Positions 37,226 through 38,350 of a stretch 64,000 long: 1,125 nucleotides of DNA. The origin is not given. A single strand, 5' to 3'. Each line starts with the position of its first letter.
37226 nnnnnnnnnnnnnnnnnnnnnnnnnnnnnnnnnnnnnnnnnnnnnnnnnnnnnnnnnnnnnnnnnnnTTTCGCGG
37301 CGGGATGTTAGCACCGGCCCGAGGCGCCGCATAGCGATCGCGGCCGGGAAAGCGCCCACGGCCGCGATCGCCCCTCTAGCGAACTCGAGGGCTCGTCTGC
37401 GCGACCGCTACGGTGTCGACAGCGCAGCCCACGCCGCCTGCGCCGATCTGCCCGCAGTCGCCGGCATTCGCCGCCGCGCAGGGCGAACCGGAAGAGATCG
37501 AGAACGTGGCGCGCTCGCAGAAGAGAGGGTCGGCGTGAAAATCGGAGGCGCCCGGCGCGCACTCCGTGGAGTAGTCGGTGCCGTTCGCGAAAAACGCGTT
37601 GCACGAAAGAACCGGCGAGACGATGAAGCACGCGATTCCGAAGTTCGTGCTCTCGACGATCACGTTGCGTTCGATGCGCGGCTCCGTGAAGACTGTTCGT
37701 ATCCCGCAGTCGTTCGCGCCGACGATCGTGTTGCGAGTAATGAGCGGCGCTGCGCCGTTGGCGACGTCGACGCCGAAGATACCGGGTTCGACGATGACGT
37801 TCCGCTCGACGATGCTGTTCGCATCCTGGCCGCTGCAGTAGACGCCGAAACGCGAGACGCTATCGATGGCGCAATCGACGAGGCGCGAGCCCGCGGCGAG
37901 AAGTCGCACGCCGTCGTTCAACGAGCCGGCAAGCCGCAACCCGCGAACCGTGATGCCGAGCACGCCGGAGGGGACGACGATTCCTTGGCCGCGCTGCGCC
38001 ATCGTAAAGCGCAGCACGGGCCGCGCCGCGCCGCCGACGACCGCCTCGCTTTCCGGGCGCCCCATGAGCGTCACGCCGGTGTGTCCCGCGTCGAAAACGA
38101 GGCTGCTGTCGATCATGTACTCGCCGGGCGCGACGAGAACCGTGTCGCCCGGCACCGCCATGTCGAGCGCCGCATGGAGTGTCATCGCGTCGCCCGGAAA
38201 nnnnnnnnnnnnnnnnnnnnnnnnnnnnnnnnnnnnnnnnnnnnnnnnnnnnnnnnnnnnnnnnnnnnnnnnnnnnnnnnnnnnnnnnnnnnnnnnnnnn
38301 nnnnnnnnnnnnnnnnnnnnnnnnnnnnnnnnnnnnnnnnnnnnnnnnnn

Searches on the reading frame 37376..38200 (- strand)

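Call 4: search_protein_families(library=pfam, proteins=[window:37376-38200:-], max_evalue=1)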
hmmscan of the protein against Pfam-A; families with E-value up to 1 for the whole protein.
window:37376-38200:- (274 aa): 4 families
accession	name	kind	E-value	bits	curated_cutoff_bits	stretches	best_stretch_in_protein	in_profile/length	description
PF13229.12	Beta_helix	-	6.4e-11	42.6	25.9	1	83-206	11-137/158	Right handed beta helix region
PF05048.19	NosD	-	0.00062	19.7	23.6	1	83-190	49-154/212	Periplasmic copper-binding protein (NosD)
PF07602.17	DUF1565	-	0.028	14.2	20.3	1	7-189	17-202/257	Protein of unknown function (DUF1565)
PF12708.12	Pect-lyase_RHGA_epim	-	0.11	12.7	27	1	8-59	21-72/213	Rhamnogalacturonase A/epimerase, pectate lyase-like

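Call 5: search_protein_families(library=ncbifam, proteins=[window:37376-38200:-], max_evalue=1)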
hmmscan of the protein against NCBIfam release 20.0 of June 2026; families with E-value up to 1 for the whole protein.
window:37376-38200:- (274 aa): 4 families
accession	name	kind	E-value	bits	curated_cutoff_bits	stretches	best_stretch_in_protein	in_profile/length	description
TIGR03805.1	beta_helix_1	subfamily_domain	2.6e-09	36.6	141.5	1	8-102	1-84/314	parallel beta-helix domain-containing protein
TIGR04247.1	NosD_copper_fam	subfamily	0.0048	15.5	300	1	126-165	82-121/377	nitrous oxide reductase family maturation protein NosD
NF004850.0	PRK06201.1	subfamily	0.0095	15.4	231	1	2-26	65-89/222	hypothetical protein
NF047854.1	LIC10774_subfam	equivalog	0.099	11.6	380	1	9-190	84-272/358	LIC10774/LIC10365 family surface protein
